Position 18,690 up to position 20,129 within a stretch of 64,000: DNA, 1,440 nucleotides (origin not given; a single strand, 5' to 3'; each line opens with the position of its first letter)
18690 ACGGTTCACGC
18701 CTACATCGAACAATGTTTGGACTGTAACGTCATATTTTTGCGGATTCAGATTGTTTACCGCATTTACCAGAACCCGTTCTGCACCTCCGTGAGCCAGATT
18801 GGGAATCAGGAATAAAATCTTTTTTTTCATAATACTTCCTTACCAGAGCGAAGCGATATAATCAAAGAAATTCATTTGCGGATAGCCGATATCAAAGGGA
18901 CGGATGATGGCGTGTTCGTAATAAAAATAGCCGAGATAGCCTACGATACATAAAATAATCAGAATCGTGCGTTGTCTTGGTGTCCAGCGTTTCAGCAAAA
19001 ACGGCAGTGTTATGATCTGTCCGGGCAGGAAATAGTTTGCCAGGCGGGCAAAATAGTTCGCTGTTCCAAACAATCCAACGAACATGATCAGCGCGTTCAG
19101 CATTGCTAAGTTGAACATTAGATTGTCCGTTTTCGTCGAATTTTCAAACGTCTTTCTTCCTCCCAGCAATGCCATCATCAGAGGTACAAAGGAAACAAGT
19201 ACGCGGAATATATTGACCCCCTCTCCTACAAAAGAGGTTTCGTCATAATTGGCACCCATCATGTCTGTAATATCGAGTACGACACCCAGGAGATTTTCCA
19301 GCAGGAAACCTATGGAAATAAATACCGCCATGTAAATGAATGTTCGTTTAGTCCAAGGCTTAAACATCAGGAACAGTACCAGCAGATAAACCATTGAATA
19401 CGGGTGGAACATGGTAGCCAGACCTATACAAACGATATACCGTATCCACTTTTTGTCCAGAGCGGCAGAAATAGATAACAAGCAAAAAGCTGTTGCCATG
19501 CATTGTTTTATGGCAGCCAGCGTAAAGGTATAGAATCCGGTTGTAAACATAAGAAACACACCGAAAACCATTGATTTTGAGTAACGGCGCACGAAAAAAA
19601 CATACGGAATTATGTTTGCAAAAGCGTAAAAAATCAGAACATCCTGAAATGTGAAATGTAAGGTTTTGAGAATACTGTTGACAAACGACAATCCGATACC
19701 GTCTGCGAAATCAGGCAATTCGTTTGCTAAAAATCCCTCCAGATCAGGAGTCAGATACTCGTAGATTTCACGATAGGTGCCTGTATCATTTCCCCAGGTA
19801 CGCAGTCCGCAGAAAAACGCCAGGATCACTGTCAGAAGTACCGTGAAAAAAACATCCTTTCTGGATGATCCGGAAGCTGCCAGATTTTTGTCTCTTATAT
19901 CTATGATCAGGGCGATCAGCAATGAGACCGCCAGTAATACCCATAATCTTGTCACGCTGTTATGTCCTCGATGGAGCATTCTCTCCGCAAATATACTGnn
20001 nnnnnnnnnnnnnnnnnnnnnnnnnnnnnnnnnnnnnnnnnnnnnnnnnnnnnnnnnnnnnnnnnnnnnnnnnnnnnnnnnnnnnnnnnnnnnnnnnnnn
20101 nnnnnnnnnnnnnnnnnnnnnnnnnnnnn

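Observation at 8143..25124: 17-gene surface-glycan locus with hybrid ABC-exporter / EpsG-polymerase architecture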

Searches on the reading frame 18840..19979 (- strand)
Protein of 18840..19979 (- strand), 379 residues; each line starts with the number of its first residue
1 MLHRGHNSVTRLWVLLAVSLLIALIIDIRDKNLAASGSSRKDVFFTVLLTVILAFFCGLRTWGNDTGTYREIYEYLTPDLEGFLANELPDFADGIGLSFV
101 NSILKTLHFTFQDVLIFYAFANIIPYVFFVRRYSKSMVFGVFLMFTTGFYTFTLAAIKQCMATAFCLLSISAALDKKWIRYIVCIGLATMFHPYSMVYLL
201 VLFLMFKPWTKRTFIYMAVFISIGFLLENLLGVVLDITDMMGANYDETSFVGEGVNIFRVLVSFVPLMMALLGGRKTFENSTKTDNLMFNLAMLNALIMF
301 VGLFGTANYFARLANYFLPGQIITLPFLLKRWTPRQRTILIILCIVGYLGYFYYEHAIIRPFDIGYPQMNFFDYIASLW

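Call 4: search_protein_families(library=pfam, proteins=[window:18840-19979:-], max_evalue=0.01)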
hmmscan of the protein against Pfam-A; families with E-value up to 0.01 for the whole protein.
window:18840-19979:- (379 aa): 1 family
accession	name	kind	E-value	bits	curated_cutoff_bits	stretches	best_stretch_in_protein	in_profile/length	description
PF14897.12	EpsG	-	1e-37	130.5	30.1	1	44-360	2-315/326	EpsG family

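Call 8: find_homologous_proteins(query=window:18840-19979:-)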
Query window:18840-19979:- (379 aa): 1483 proteins with E <= 0.001 among 8000 candidates; the best 120 are listed.
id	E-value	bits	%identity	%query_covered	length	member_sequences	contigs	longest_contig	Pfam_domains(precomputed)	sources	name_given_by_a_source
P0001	3.3e-241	818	100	98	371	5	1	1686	PF14897.13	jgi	-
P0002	2.9e-201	687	82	98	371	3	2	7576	PF14897.13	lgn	-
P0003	1.5e-197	675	81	98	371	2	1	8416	PF14897.13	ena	-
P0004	2.2e-197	674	81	98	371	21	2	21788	PF14897.13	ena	-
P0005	4.6e-196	670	81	98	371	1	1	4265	PF14897.13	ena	-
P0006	2.5e-194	664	80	98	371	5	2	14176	PF14897.13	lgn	-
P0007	1.9e-191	654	79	98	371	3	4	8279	PF14897.13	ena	-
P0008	7.5e-191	652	78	98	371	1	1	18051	PF14897.13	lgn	-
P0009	5.8e-190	650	76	99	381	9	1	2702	PF14897.13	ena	-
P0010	1.4e-189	648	78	98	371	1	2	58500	PF14897.13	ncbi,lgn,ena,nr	ncbi:MAG: EpsG family protein [Clostridia bacterium]|nr:EpsG family protein [Clostridia bacterium]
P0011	7.1e-187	639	77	97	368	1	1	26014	PF14897.13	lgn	-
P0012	7.3e-186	636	76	98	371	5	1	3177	PF14897.13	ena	-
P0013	1.0e-180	619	74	98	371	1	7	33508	PF14897.13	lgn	-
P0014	3.0e-179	614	75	96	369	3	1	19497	PF14897.13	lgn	-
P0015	5.8e-177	607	76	96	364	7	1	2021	PF14897.13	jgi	jgi:hypothetical protein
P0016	2.1e-173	595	73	97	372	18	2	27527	PF14897.13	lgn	-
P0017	1.1e-158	547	65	98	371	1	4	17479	PF14897.13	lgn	-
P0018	3.3e-158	545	64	98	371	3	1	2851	PF14897.13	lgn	-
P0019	3.8e-158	545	64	98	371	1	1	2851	PF14897.13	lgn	-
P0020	8.5e-158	544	65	98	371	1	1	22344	PF14897.13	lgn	-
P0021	1.4e-156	540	66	98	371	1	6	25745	PF14897.13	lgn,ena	-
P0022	3.7e-156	538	65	97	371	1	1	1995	PF14897.13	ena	-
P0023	6.1e-156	538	64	98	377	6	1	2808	PF14897.13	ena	-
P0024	1.4e-155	536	65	98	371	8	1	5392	PF14897.13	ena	-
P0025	2.9e-155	535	64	98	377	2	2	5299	PF14897.13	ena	-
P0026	7.0e-155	534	63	98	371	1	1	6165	PF14897.13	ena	-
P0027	1.6e-154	533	64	97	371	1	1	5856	PF14897.13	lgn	-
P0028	4.9e-154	531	65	98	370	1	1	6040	PF14897.13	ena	-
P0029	6.4e-154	531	65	98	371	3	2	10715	PF14897.13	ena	-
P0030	8.3e-154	531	64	98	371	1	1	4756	PF14897.13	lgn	-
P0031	9.2e-154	530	65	97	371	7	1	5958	PF14897.13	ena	-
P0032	1.6e-153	530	65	98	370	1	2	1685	PF14897.13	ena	-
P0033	1.8e-153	529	64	98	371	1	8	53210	PF14897.13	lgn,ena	-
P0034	1.1e-152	527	64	98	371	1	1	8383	PF14897.13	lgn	-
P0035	1.2e-152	527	63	98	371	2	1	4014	PF14897.13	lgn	-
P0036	1.9e-152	526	65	97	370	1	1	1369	PF14897.13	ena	-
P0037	2.4e-152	526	64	93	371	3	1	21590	PF14897.13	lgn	-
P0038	4.6e-152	525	65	94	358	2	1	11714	PF14897.13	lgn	-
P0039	3.8e-151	522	64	98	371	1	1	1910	PF14897.13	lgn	-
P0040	8.2e-151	521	63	97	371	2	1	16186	PF14897.13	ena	-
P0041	1.7e-150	520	63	97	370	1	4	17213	PF14897.13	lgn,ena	-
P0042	2.1e-150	519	64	97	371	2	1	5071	PF14897.13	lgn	-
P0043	3.2e-150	519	63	97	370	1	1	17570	PF14897.13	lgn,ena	-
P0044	4.9e-150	518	63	98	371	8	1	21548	PF14897.13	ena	-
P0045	1.0e-149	517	62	98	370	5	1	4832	PF14897.13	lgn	-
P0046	1.5e-149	517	63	98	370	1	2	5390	PF14897.13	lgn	-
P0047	2.2e-149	516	64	98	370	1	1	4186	PF14897.13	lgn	-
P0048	4.7e-149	515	63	98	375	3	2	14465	PF14897.13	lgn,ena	-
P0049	8.3e-149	514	62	98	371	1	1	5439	PF14897.13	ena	-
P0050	2.1e-148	513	61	97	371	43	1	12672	PF14897.13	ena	-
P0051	4.3e-148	512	64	96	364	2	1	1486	PF14897.13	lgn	-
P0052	5.2e-148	511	63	97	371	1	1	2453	PF14897.13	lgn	-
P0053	1.2e-147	510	62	98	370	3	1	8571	PF14897.13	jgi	-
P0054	1.8e-147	510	62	98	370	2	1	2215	PF14897.13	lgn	-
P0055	2.3e-147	509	63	98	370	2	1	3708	PF14897.13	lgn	-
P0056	4.7e-147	508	64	96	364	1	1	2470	PF14897.13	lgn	-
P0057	9.1e-147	507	62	97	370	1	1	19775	PF14897.13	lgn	-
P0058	8.1e-146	504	62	97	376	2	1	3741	PF14897.13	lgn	-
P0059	9.0e-146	504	62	98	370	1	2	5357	PF14897.13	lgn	-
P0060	1.5e-145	503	62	98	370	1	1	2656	PF14897.13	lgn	-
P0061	2.1e-145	503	61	98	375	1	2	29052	PF14897.13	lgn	-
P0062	2.5e-145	503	62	98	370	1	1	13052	PF14897.13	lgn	-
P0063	3.0e-145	502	64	93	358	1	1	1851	PF14897.13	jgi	jgi:hypothetical protein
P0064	1.4e-144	500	62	98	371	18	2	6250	PF14897.13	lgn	-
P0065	2.0e-144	500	61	97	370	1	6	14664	PF14897.13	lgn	-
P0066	2.4e-144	499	63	93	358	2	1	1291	PF14897.13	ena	-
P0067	2.5e-144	499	62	98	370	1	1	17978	PF14897.13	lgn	-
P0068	2.8e-144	499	61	97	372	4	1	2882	PF14897.13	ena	-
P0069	3.1e-144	499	62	98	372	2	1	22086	PF14897.13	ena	-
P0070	3.4e-144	499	61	98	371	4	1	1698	PF14897.13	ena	-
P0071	3.5e-144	499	62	97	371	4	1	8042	PF14897.13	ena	-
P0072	3.9e-144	499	62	98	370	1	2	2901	PF14897.13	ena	-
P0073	4.1e-144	499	62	98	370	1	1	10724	PF14897.13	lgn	-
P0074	5.3e-144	498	61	97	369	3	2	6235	PF14897.13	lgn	-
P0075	5.4e-144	498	61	98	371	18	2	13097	PF14897.13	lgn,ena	-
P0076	5.7e-144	498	61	97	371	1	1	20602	PF14897.13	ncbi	-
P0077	5.8e-144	498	62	97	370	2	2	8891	PF14897.13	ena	-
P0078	7.9e-144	498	60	97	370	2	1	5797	PF14897.13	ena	-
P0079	8.5e-144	498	62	98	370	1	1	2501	PF14897.13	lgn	-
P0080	1.0e-143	497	60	98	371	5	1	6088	PF14897.13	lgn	-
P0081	1.1e-143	497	61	97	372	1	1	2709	PF14897.13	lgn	-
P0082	1.5e-143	497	62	97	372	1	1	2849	PF14897.13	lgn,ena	-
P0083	2.1e-143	496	62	98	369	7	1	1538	PF14897.13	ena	-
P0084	3.8e-143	495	62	98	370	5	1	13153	PF14897.13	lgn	-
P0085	6.2e-143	495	61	98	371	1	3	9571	PF14897.13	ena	-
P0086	1.9e-142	493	61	98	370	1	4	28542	PF14897.13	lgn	-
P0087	1.9e-142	493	61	98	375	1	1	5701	PF14897.13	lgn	-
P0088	2.9e-142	493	63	95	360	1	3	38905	PF14897.13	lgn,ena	-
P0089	3.0e-142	493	61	98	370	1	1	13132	PF14897.13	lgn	-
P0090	4.4e-142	492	60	98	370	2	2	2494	PF14897.13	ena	-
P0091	9.3e-142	491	62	98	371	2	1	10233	PF14897.13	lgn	-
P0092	9.6e-142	491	60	98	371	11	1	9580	PF14897.13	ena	-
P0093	1.1e-141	491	60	98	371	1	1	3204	PF14897.13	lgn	-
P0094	1.6e-141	490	61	93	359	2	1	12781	PF14897.13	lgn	-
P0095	3.9e-141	489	61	97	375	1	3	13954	PF14897.13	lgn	-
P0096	5.8e-141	488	59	98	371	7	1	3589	PF14897.13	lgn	-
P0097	9.3e-141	488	63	93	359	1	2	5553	PF14897.13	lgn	-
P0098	1.0e-140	488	60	97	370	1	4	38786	PF14897.13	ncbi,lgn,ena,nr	ncbi:MAG: EpsG family protein [Oscillospiraceae bacterium]|nr:EpsG family protein [Oscillospiraceae 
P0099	1.7e-140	487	60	98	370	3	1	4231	PF14897.13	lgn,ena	-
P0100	3.8e-140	486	61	98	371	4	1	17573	PF14897.13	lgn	-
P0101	7.3e-140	485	62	97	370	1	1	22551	PF14897.13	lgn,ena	-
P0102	1.9e-139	483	63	94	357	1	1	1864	PF14897.13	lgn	-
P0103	3.9e-139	482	59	97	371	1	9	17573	PF14897.13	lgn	-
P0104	6.1e-139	482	58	98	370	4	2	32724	PF14897.13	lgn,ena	-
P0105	1.4e-138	480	60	97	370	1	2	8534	PF14897.13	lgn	-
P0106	3.1e-138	479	61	98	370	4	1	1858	PF14897.13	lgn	-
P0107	4.8e-138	479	59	98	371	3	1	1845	PF14897.13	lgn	-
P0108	1.7e-137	477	60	97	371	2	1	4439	PF14897.13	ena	-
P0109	2.9e-137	476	59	98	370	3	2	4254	PF14897.13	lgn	-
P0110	8.7e-137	475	57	97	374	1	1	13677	PF14897.13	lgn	-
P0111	1.2e-136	474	59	98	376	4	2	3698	PF14897.13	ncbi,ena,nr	ncbi:MAG: EpsG family protein [Clostridia bacterium]|nr:EpsG family protein [Clostridia bacterium]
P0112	2.9e-136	473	59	93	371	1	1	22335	PF14897.13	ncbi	-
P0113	5.1e-136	472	57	98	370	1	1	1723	PF14897.13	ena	-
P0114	1.6e-135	470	58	97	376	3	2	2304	PF14897.13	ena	-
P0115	6.1e-135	468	58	96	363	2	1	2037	PF14897.13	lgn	-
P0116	9.5e-135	468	57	98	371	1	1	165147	PF14897.13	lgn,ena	-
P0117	2.0e-134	467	58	98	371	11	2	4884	PF14897.13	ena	-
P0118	2.7e-134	466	58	98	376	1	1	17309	PF14897.13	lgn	-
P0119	3.0e-134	466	58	96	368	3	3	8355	PF14897.13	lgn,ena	-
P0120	3.6e-134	466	59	98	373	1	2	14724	PF14897.13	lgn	-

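Call 9: search_protein_families(library=ncbifam, proteins=[window:18840-19979:-], max_evalue=0.001)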
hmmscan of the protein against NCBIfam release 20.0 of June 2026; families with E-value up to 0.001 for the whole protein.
window:18840-19979:- (379 aa): 0 families

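Call 10: find_encoding_contigs(protein=P0010, flank=10000, max_places=3)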
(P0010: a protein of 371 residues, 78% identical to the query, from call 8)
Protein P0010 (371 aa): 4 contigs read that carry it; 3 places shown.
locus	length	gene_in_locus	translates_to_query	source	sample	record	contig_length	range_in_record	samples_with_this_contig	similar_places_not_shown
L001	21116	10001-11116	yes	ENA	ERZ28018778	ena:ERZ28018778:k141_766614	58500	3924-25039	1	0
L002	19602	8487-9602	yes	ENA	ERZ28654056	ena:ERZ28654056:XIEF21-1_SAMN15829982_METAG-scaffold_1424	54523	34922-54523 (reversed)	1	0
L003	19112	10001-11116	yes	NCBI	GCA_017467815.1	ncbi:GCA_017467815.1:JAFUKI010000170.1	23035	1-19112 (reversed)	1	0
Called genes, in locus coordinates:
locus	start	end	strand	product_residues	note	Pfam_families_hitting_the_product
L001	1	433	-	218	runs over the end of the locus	PF00657:Lipase_GDSL, PF13472:Lipase_GDSL_2, PF16255:Lipase_GDSL_lke (weak)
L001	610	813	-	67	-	PF00269:SASP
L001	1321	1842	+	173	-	PF04542:Sigma70_r2 (weak)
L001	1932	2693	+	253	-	-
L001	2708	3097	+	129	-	-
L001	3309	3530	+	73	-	PF01381:HTH_3 (weak)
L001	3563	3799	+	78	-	PF20124:DUF6514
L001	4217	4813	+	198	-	PF00239:Resolvase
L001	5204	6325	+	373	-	PF01212:Beta_elim_lyase, PF00155:Aminotran_1_2, PF01041:DegT_DnrJ_EryC1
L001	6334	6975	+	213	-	PF02397:Bac_transf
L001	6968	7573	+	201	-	PF17836:PglD_N, PF25084:LbH_EIF2B (faint), PF00132:Hexapep (faint), PF25087:GMPPB_C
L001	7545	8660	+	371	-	PF13477:Glyco_trans_4_2, PF13579:Glyco_trans_4_4 (weak), PF13439:Glyco_transf_4 (weak), PF20706:GT4-conflict, PF00534:Glycos_transf_1, PF13692:Glyco_trans_1_4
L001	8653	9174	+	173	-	PF00132:Hexapep, PF14602:Hexapep_2 (weak)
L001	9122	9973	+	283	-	PF13506:Glyco_transf_21 (weak), PF13641:Glyco_tranf_2_3, PF00535:Glycos_transf_2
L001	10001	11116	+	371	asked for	PF14897:EpsG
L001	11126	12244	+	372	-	PF13439:Glyco_transf_4, PF20706:GT4-conflict, PF00534:Glycos_transf_1, PF13692:Glyco_trans_1_4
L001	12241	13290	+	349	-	PF13439:Glyco_transf_4, PF00534:Glycos_transf_1, PF13692:Glyco_trans_1_4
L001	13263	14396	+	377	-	PF13439:Glyco_transf_4, PF20706:GT4-conflict, PF00534:Glycos_transf_1, PF13692:Glyco_trans_1_4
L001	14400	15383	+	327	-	PF00535:Glycos_transf_2, PF10111:Glyco_tranf_2_2, PF13641:Glyco_tranf_2_3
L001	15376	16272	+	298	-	PF24793:GINT1_N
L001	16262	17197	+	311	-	PF13527:Acetyltransf_9, PF00583:Acetyltransf_1, PF13508:Acetyltransf_7 (faint)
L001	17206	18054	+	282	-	PF04991:LicD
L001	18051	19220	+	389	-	PF13439:Glyco_transf_4, PF20706:GT4-conflict (weak), PF00534:Glycos_transf_1, PF13692:Glyco_trans_1_4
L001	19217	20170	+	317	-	PF01501:Glyco_transf_8, PF18404:Glyco_transf_24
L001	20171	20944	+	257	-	-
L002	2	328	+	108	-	?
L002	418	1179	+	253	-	-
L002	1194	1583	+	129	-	-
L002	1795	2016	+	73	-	PF01381:HTH_3 (weak)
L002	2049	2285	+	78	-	PF20124:DUF6514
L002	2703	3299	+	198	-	PF00239:Resolvase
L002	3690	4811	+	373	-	PF01212:Beta_elim_lyase, PF00155:Aminotran_1_2, PF01041:DegT_DnrJ_EryC1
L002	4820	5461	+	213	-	PF02397:Bac_transf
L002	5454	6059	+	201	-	PF17836:PglD_N, PF25084:LbH_EIF2B (faint), PF00132:Hexapep (faint), PF25087:GMPPB_C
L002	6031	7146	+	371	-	PF13477:Glyco_trans_4_2, PF13579:Glyco_trans_4_4 (weak), PF13439:Glyco_transf_4 (weak), PF20706:GT4-conflict, PF00534:Glycos_transf_1, PF13692:Glyco_trans_1_4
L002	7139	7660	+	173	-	PF00132:Hexapep, PF14602:Hexapep_2 (weak)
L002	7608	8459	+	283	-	PF13506:Glyco_transf_21 (weak), PF13641:Glyco_tranf_2_3, PF00535:Glycos_transf_2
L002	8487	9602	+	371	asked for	PF14897:EpsG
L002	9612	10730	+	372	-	PF13439:Glyco_transf_4, PF20706:GT4-conflict, PF00534:Glycos_transf_1, PF13692:Glyco_trans_1_4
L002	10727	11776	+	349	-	PF13439:Glyco_transf_4, PF00534:Glycos_transf_1, PF13692:Glyco_trans_1_4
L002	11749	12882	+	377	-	PF13439:Glyco_transf_4, PF20706:GT4-conflict, PF00534:Glycos_transf_1, PF13692:Glyco_trans_1_4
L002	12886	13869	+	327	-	PF00535:Glycos_transf_2, PF10111:Glyco_tranf_2_2, PF13641:Glyco_tranf_2_3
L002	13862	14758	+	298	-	PF24793:GINT1_N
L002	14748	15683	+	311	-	PF13527:Acetyltransf_9, PF00583:Acetyltransf_1, PF13508:Acetyltransf_7 (faint)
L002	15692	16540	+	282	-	PF04991:LicD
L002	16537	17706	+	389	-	PF13439:Glyco_transf_4, PF20706:GT4-conflict (weak), PF00534:Glycos_transf_1, PF13692:Glyco_trans_1_4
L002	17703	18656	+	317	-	PF01501:Glyco_transf_8, PF18404:Glyco_transf_24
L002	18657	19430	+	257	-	-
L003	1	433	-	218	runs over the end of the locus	PF00657:Lipase_GDSL, PF13472:Lipase_GDSL_2, PF16255:Lipase_GDSL_lke (weak)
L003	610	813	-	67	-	PF00269:SASP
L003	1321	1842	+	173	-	PF04542:Sigma70_r2 (weak)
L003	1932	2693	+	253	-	-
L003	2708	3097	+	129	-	-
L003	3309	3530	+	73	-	PF01381:HTH_3 (weak)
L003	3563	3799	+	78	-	PF20124:DUF6514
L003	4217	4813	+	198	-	PF00239:Resolvase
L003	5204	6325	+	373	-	PF01212:Beta_elim_lyase, PF00155:Aminotran_1_2, PF01041:DegT_DnrJ_EryC1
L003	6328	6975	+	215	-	PF02397:Bac_transf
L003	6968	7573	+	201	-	PF17836:PglD_N, PF25084:LbH_EIF2B (faint), PF00132:Hexapep (faint), PF25087:GMPPB_C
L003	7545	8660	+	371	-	PF13477:Glyco_trans_4_2, PF13579:Glyco_trans_4_4 (weak), PF13439:Glyco_transf_4 (weak), PF20706:GT4-conflict, PF00534:Glycos_transf_1, PF13692:Glyco_trans_1_4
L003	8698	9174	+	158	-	PF00132:Hexapep, PF14602:Hexapep_2 (weak)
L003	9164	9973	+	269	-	PF00535:Glycos_transf_2, PF13506:Glyco_transf_21 (weak), PF13641:Glyco_tranf_2_3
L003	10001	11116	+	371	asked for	PF14897:EpsG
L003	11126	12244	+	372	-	PF13439:Glyco_transf_4, PF20706:GT4-conflict, PF00534:Glycos_transf_1, PF13692:Glyco_trans_1_4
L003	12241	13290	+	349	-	PF13439:Glyco_transf_4, PF00534:Glycos_transf_1, PF13692:Glyco_trans_1_4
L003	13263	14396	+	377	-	PF13439:Glyco_transf_4, PF20706:GT4-conflict, PF00534:Glycos_transf_1, PF13692:Glyco_trans_1_4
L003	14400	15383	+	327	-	PF00535:Glycos_transf_2, PF10111:Glyco_tranf_2_2, PF13641:Glyco_tranf_2_3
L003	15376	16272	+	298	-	PF24793:GINT1_N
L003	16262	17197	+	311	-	PF13527:Acetyltransf_9, PF00583:Acetyltransf_1, PF13508:Acetyltransf_7 (faint)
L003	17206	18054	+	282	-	PF04991:LicD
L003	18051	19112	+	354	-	PF13439:Glyco_transf_4, PF20706:GT4-conflict (weak), PF00534:Glycos_transf_1, PF13692:Glyco_trans_1_4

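Call 11: find_encoding_contigs(protein=P0116, flank=10000, max_places=2)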
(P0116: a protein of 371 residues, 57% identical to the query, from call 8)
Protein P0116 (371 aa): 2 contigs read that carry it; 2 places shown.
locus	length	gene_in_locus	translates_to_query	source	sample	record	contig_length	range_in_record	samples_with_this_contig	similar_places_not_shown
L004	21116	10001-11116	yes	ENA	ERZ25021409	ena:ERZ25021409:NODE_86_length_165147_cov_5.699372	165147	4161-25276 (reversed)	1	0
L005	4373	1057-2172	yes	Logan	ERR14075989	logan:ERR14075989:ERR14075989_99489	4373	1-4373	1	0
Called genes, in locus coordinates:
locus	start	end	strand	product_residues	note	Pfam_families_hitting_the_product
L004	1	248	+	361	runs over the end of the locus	PF00106:adh_short, PF04321:RmlD_sub_bind, PF01073:3Beta_HSD, PF01370:Epimerase, PF02719:Polysacc_synt_2, PF07993:NAD_binding_4 (faint), PF08659:KR (weak), PF16363:GDP_Man_Dehyd, +1 more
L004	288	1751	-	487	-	PF04932:Wzy_C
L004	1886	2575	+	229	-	PF05857:TraX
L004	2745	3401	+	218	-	PF02397:Bac_transf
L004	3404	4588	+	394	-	PF01071:GARS_A, PF02655:ATP-grasp_3, PF02786:CPSase_L_D2, PF13535:ATP-grasp_4 (weak)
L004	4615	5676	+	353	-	-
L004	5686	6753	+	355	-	PF04339:FemAB_like (weak), PF02388:FemAB (weak), PF13480:Acetyltransf_6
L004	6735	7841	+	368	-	PF13439:Glyco_transf_4, PF13477:Glyco_trans_4_2, PF13579:Glyco_trans_4_4, PF08288:PIGA (faint), PF00534:Glycos_transf_1, PF20706:GT4-conflict (weak), PF13692:Glyco_trans_1_4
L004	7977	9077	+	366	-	PF13439:Glyco_transf_4, PF13579:Glyco_trans_4_4 (weak), PF00534:Glycos_transf_1, PF13692:Glyco_trans_1_4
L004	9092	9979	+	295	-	PF00535:Glycos_transf_2, PF13641:Glyco_tranf_2_3 (faint)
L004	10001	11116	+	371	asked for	PF14897:EpsG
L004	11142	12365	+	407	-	-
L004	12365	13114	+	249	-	PF12804:NTP_transf_3 (faint)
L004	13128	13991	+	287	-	PF01636:APH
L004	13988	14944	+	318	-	-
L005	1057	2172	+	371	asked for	PF14897:EpsG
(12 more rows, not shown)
